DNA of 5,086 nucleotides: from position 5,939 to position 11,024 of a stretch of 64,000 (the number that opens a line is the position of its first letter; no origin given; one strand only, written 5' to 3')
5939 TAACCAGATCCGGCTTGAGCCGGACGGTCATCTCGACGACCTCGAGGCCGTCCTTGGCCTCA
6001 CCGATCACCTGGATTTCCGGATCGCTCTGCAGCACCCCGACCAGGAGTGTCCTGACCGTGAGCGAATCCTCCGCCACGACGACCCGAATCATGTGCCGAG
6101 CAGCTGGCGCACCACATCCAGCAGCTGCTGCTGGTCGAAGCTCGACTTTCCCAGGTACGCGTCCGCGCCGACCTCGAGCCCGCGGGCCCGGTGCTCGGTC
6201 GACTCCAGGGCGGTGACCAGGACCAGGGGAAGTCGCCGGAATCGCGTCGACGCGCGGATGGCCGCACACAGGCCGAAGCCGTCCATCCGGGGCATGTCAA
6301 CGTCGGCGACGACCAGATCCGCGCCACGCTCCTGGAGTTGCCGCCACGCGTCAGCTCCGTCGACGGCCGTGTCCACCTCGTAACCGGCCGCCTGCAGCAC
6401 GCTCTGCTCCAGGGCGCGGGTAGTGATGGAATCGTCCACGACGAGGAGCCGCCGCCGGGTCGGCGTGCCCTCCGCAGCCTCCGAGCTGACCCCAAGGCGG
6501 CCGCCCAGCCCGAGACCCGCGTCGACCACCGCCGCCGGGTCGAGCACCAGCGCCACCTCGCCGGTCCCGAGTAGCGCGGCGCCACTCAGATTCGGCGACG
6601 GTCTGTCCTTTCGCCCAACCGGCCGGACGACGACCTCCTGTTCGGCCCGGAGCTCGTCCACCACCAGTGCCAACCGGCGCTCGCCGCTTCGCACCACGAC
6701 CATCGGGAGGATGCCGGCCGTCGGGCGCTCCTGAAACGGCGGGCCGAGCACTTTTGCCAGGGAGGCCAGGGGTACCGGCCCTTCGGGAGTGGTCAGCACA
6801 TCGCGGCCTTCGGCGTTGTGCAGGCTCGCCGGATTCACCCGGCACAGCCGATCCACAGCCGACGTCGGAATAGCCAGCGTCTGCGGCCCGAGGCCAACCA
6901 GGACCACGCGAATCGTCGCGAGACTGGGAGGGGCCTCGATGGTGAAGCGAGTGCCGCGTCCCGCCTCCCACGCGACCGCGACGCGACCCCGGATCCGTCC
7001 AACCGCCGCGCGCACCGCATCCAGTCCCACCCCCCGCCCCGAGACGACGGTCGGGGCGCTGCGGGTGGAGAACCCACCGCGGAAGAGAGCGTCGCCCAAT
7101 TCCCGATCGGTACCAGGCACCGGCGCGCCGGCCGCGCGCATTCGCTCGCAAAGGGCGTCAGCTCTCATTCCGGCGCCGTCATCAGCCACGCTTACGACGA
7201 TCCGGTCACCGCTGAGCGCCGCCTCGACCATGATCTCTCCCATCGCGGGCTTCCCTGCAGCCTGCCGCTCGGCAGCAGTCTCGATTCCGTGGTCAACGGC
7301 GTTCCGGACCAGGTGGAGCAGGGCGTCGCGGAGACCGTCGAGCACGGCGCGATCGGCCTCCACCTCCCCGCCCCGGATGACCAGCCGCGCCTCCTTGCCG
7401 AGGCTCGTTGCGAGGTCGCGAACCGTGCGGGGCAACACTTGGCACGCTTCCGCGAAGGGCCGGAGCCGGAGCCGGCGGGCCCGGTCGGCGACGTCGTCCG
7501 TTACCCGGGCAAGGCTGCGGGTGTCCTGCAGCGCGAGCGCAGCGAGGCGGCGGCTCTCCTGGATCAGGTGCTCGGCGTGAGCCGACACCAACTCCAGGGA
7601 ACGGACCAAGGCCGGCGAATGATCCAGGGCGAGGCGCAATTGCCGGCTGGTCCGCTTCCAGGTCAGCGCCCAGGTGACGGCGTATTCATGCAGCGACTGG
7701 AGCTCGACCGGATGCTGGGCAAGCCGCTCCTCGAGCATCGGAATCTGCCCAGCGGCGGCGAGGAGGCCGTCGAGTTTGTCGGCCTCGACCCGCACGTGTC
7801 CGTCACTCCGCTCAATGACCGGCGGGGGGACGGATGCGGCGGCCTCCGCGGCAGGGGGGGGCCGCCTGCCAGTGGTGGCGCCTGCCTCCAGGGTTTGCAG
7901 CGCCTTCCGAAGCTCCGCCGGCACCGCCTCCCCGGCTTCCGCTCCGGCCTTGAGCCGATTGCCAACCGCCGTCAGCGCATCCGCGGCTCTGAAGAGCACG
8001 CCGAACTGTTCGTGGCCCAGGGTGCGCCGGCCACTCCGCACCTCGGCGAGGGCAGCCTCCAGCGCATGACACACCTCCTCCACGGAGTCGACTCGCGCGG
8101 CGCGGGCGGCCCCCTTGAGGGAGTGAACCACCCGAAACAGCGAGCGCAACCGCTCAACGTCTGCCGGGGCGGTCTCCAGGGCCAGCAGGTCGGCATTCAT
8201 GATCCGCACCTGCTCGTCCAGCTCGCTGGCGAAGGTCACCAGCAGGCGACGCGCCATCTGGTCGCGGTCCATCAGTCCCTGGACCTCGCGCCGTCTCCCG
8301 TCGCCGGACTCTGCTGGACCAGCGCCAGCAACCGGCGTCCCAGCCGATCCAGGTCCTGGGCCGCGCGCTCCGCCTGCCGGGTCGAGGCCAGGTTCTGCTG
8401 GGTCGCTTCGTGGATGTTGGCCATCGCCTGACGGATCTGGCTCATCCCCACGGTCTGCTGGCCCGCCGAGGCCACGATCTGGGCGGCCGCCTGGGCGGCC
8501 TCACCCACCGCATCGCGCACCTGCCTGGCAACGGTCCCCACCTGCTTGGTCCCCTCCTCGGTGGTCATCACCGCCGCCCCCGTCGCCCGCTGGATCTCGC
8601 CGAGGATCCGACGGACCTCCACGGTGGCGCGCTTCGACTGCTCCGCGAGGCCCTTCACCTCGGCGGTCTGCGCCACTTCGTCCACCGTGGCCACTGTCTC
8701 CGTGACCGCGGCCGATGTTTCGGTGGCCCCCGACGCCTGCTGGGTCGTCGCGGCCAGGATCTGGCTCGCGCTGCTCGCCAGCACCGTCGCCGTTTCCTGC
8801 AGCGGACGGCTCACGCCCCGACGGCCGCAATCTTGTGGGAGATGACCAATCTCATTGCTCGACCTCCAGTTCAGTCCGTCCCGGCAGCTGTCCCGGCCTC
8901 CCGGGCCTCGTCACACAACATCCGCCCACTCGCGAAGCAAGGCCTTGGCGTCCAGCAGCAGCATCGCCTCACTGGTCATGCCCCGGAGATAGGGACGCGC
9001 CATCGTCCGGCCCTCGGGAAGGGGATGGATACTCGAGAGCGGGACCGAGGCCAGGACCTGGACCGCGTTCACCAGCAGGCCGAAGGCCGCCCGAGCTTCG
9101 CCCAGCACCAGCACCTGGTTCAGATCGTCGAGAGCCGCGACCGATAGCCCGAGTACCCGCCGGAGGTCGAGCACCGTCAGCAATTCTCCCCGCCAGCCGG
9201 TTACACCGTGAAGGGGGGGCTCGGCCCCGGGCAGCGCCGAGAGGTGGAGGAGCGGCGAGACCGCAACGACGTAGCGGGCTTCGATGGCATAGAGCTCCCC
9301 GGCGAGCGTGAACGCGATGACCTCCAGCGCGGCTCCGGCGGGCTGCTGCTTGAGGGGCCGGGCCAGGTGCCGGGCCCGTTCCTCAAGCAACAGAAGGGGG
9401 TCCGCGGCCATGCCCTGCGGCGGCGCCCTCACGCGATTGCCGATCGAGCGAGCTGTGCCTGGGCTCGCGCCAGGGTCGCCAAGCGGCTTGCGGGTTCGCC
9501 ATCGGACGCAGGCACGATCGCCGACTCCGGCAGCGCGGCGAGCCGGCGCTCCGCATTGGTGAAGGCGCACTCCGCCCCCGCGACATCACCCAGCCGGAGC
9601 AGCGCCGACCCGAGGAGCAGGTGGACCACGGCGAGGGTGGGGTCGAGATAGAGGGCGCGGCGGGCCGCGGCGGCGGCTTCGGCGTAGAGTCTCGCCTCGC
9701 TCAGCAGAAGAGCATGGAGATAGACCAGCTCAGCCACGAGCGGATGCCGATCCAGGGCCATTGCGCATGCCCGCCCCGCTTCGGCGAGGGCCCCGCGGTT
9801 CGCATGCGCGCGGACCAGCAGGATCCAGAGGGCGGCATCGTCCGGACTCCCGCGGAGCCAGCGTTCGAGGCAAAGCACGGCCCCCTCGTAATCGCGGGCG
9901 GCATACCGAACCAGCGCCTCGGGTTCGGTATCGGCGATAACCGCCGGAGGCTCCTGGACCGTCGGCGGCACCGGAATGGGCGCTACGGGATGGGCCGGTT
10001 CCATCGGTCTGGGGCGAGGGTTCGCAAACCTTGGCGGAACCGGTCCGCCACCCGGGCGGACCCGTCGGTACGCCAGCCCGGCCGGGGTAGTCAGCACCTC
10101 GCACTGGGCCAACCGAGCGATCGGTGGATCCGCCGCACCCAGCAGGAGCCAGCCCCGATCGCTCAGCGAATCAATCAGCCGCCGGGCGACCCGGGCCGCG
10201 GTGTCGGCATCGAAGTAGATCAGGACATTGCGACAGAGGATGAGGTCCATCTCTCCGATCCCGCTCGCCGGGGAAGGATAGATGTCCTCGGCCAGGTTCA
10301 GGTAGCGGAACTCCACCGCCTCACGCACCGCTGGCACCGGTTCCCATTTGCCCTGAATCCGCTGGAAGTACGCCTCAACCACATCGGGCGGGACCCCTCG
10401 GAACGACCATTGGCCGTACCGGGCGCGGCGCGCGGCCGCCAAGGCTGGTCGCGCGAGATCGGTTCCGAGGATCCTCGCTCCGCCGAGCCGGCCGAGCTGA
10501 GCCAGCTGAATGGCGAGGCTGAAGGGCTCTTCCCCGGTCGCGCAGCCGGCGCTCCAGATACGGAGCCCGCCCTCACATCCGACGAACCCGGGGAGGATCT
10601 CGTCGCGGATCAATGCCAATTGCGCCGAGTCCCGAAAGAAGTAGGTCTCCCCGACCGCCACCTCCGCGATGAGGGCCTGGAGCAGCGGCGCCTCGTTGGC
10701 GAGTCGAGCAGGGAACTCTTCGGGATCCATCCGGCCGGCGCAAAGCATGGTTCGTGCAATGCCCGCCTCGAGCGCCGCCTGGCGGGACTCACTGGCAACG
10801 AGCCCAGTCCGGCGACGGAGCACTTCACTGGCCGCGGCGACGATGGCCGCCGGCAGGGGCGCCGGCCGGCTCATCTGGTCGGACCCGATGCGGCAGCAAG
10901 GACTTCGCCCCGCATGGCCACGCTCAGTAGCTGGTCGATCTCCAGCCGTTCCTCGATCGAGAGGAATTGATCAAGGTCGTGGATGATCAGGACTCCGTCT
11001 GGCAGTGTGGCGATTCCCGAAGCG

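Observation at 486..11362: Wsp-syntenic chemosensory operon whose output position holds a REC-headed hybrid histidine kinase instead of a diguanylate cyclase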

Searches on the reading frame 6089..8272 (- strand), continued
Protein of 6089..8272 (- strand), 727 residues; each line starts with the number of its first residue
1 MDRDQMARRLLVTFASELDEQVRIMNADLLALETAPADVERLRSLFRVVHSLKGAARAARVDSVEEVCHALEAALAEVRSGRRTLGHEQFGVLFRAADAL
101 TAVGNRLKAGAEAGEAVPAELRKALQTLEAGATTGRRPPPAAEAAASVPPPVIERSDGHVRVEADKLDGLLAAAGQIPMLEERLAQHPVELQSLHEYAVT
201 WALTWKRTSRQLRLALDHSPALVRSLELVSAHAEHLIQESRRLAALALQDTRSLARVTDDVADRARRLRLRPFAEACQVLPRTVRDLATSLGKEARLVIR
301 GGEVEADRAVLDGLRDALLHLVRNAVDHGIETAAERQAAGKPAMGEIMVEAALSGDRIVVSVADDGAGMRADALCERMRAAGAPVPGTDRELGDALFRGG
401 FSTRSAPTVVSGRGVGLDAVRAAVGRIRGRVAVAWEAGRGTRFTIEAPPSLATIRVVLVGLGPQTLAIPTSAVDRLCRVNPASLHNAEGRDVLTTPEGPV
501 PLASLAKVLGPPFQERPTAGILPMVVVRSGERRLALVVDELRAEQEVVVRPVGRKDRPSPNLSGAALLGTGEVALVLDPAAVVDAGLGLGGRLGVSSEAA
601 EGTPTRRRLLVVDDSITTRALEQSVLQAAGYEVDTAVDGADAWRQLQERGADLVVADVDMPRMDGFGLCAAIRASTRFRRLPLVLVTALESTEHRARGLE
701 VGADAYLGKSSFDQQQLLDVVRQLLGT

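Call 29: find_encoding_contigs(protein=P0165, flank=10000, max_places=1)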
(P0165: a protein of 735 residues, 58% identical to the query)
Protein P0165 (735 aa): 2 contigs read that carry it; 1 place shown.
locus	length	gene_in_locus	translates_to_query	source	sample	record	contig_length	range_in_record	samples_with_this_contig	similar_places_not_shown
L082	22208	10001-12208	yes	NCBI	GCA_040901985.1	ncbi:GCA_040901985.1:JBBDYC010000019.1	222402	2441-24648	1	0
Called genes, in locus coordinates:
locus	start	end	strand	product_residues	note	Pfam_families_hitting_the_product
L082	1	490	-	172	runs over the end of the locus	PF11188:DUF2975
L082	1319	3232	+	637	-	PF13964:Beta-prop_Calicin, PF24681:Kelch_KLHDC2_KLHL20_DRC7, PF24981:Beta-prop_ATRN-LZTR1, PF01344:Kelch_1, PF13415:Beta-prop_FBX42, PF01344:Kelch_1, PF25210:Kelch_FKB95, PF13964:Beta-prop_Calicin, +11 more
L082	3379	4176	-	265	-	PF12728:HTH_17, PF14417:MEDS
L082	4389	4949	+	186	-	PF01584:CheW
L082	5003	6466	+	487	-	PF01739:CheR, PF14559:TPR_19 (faint)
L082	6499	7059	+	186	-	PF01584:CheW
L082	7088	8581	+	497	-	PF00015:MCPsignal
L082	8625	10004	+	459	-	PF00015:MCPsignal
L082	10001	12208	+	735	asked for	PF01627:Hpt, PF02518:HATPase_c, PF01584:CheW, PF00072:Response_reg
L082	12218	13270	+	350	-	PF00072:Response_reg, PF01339:CheB_methylest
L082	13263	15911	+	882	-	PF00072:Response_reg, PF23198:PDE8A_N (weak), PF01590:GAF, PF13185:GAF_2, PF00989:PAS, PF00512:HisKA, PF02518:HATPase_c, PF00072:Response_reg, +1 more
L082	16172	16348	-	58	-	-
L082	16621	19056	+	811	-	PF13964:Beta-prop_Calicin (faint), PF07646:Kelch_2 (faint), PF13415:Beta-prop_FBX42 (faint), PF13418:Beta-prop_TYW4 (faint), PF01344:Kelch_1 (faint), PF24681:Kelch_KLHDC2_KLHL20_DRC7 (weak)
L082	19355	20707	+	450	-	PF00144:Beta-lactamase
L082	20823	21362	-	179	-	-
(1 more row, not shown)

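Call 30: find_encoding_contigs(protein=P0200, flank=10000, max_places=1)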
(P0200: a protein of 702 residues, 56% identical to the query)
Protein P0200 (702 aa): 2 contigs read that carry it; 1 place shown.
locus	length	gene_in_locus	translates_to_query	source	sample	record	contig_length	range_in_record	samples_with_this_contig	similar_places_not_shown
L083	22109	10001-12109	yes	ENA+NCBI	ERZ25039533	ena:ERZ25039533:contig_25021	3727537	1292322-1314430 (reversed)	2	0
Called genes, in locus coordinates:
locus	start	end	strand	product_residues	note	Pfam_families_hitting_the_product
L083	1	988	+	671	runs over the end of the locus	PF00884:Sulfatase, PF01663:Phosphodiest, PF02995:DUF229 (weak), PF16347:SGSH_C (weak)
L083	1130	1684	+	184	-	-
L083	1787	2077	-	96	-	PF14026:SCO4226-like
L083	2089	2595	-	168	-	-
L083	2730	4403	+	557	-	PF13424:TPR_12 (faint), PF13428:TPR_14 (faint), PF03704:BTAD, PF07719:TPR_2 (faint), PF23914:TPR_CcmH_CycH (faint), PF00515:TPR_1 (faint), PF13432:TPR_16 (weak), PF14559:TPR_19 (weak), +4 more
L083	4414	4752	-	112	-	-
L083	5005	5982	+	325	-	PF07995:GSDH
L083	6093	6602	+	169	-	PF01584:CheW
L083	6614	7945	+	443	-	PF01739:CheR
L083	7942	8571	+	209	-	PF01584:CheW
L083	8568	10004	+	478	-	PF05227:CHASE3, PF00015:MCPsignal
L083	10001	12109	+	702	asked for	PF01627:Hpt, PF02518:HATPase_c, PF01584:CheW, PF00072:Response_reg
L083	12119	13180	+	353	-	PF00072:Response_reg, PF01339:CheB_methylest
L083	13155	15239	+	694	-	PF00072:Response_reg, PF08447:PAS_3, PF08448:PAS_4, PF13426:PAS_9, PF00512:HisKA (weak), PF02518:HATPase_c, PF00072:Response_reg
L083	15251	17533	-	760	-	PF02129:Peptidase_S15, PF08530:PepX_C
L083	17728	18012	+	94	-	-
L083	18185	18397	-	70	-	-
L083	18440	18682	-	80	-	PF20106:DUF6496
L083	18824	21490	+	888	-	PF00128:Alpha-amylase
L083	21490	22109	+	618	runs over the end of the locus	PF00128:Alpha-amylase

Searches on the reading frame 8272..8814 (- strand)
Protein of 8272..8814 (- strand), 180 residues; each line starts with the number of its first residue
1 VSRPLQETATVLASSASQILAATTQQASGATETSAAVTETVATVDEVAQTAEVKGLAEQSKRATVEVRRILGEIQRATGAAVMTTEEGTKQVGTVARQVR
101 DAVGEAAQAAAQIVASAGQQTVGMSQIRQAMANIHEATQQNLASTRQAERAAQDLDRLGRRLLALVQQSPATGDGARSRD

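Call 4: search_protein_families(library=pfam, proteins=[window:8272-8814:-], max_evalue=0.01)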
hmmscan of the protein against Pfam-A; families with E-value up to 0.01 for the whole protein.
window:8272-8814:- (180 aa): 1 family
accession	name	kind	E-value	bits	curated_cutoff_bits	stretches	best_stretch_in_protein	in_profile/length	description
PF00015.26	MCPsignal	-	0.0006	20.1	34.6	1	51-142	75-162/172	Methyl-accepting chemotaxis protein (MCP) signalling domain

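Call 6: search_protein_families(library=ncbifam, proteins=[window:8272-8814:-], max_evalue=0.001)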
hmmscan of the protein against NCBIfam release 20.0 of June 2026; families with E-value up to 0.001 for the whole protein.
window:8272-8814:- (180 aa): 1 family
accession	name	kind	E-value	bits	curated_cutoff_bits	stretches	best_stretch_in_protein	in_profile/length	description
NF041847.1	transduc_aer2_vibrio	equivalog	2.3e-07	29.4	1200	1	51-167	638-750/804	aerotaxis transducer Aer2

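Call 44: find_homologous_proteins(query=window:8272-8814:-, max_evalue=1e-10)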
Query window:8272-8814:- (180 aa): 166 proteins with E <= 1e-10 among 1292 candidates; the best 120 are listed.
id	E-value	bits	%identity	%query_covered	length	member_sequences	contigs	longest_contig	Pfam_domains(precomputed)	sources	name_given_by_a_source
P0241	1.6e-41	160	80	63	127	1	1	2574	-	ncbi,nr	ncbi:MAG: chemotaxis protein, partial [Gemmatimonadetes bacterium]|nr:chemotaxis protein [Gemmatimon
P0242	1.6e-38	150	66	69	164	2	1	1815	PF00015.27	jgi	jgi:methyl-accepting chemotaxis protein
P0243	9.8e-38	148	71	64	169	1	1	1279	PF00015.27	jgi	jgi:methyl-accepting chemotaxis protein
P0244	3.1e-37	146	75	64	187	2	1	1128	PF00015.27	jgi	jgi:methyl-accepting chemotaxis protein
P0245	6.7e-36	142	70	64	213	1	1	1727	PF00015.27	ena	-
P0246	1.9e-34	137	63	69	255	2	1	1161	PF00015.27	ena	-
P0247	3.3e-34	136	63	64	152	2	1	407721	PF00015.27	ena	-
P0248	6.3e-34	135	71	64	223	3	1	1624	PF00015.27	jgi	jgi:methyl-accepting chemotaxis protein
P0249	2.3e-33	133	65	59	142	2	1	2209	PF00015.27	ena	-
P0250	5.6e-33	132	63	64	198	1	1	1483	PF00015.27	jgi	jgi:methyl-accepting chemotaxis protein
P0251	4.0e-32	129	55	75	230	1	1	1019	PF00015.27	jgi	jgi:methyl-accepting chemotaxis protein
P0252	4.2e-32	129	62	64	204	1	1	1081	PF00015.27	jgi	jgi:methyl-accepting chemotaxis protein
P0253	1.1e-31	128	65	64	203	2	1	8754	PF00015.27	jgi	jgi:methyl-accepting chemotaxis protein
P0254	1.2e-31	128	66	64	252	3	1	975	PF00015.27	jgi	jgi:methyl-accepting chemotaxis protein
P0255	1.3e-30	124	64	64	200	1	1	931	PF00015.27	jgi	jgi:methyl-accepting chemotaxis protein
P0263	1.2e-28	118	56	92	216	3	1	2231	-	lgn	-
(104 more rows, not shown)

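Call 46: find_encoding_contigs(protein=P0263, flank=3000, max_places=2)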
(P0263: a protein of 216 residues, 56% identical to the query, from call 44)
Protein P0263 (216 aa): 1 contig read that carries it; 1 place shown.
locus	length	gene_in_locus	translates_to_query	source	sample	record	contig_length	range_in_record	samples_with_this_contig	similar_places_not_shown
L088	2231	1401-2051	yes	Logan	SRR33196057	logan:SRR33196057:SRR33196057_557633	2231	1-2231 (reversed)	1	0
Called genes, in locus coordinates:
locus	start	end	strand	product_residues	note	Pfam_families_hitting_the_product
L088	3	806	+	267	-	?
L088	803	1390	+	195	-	PF01584:CheW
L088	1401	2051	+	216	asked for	-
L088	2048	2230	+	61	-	?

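Call 47: find_encoding_contigs(protein=P0241, flank=3000, max_places=2)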
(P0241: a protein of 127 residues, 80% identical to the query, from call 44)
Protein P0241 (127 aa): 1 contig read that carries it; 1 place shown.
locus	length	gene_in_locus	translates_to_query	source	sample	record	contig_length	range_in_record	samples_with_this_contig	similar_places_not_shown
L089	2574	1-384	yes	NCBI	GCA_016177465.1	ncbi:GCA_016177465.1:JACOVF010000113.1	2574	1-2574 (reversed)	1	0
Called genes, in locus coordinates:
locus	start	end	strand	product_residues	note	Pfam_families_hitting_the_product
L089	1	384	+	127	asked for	?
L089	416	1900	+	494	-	PF00015:MCPsignal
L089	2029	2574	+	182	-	PF00989:PAS, PF13188:PAS_8 (faint), PF08448:PAS_4, PF13426:PAS_9, PF08447:PAS_3 (weak)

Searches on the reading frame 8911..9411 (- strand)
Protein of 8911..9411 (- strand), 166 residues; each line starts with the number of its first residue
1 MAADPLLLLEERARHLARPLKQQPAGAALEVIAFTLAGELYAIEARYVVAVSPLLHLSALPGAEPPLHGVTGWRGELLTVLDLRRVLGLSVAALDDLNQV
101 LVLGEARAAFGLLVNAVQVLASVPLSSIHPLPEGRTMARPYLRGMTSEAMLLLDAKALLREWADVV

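Call 4: search_protein_families(library=pfam, proteins=[window:8911-9411:-], max_evalue=0.01)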
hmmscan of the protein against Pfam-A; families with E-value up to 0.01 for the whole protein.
window:8911-9411:- (166 aa): 1 family
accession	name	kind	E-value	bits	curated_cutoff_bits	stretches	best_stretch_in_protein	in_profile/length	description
PF01584.24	CheW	-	1.6e-21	76.8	23.5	1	31-160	2-135/138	CheW-like domain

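Call 6: search_protein_families(library=ncbifam, proteins=[window:8911-9411:-], max_evalue=0.001)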
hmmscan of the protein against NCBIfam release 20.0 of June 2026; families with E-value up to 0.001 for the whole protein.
window:8911-9411:- (166 aa): 1 family
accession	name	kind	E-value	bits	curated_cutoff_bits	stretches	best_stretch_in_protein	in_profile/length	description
NF007903.0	PRK10612.1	equivalog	4.6e-07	29.7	260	1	29-153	17-144/167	chemotaxis protein CheW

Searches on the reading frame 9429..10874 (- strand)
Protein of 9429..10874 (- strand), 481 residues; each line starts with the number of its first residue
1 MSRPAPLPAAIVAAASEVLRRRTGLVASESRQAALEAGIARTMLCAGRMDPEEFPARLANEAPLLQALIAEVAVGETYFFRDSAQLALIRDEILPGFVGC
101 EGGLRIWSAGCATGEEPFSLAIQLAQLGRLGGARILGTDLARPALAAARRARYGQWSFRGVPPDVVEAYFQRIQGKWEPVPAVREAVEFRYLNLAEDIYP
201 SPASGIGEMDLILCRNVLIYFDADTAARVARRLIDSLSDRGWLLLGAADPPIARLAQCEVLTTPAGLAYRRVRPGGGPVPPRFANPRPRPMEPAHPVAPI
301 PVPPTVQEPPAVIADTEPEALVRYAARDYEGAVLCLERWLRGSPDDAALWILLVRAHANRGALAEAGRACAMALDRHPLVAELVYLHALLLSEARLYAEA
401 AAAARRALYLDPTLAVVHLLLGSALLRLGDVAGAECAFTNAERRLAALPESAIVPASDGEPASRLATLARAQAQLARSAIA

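Call 4: search_protein_families(library=pfam, proteins=[window:9429-10874:-], max_evalue=0.01)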
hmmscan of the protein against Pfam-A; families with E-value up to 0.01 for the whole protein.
window:9429-10874:- (481 aa): 8 families
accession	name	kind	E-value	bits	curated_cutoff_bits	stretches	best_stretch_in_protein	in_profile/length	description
PF01739.24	CheR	-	3.5e-39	134.7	27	1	76-249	2-177/195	CheR methyltransferase, SAM binding domain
PF08242.18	Methyltransf_12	-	4.1e-05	24.7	30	0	202-243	64-98/98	Methyltransferase domain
PF13432.12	TPR_16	-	8.2e-05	23.4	32.7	1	319-378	3-62/65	Tetratricopeptide repeat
PF14559.12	TPR_19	-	0.00011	22.9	25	1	325-388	3-66/68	Tetratricopeptide repeat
PF13431.12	TPR_17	-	0.00021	21.7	24.4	0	405-434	3-32/34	Tetratricopeptide repeat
PF23914.1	TPR_CcmH_CycH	-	0.00065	20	42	1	333-445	36-151/158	Cytochrome c-type biogenesis protein H TPR domain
PF13414.12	TPR_11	-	0.0037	17.4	26.8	0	397-429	10-42/42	TPR repeat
PF13428.12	TPR_14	-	0.0075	17.3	23.5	1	322-355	10-43/44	Tetratricopeptide repeat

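Call 6: search_protein_families(library=ncbifam, proteins=[window:9429-10874:-], max_evalue=0.001)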
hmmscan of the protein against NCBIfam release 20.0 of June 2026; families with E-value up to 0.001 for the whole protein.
window:9429-10874:- (481 aa): 3 families
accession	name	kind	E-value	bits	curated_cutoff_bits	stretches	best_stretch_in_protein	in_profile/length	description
NF007902.0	PRK10611.1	equivalog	1.7e-22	80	435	1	63-248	80-263/287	protein-glutamate O-methyltransferase CheR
TIGR02917.1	PEP_TPR_lipo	equivalog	2.1e-05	22.6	312.2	1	323-443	271-731/899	XrtA/PEP-CTERM system TPR-repeat protein PrsT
NF040959.1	MamA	equivalog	0.00013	21.4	200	1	328-441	52-165/204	magnetosome protein MamA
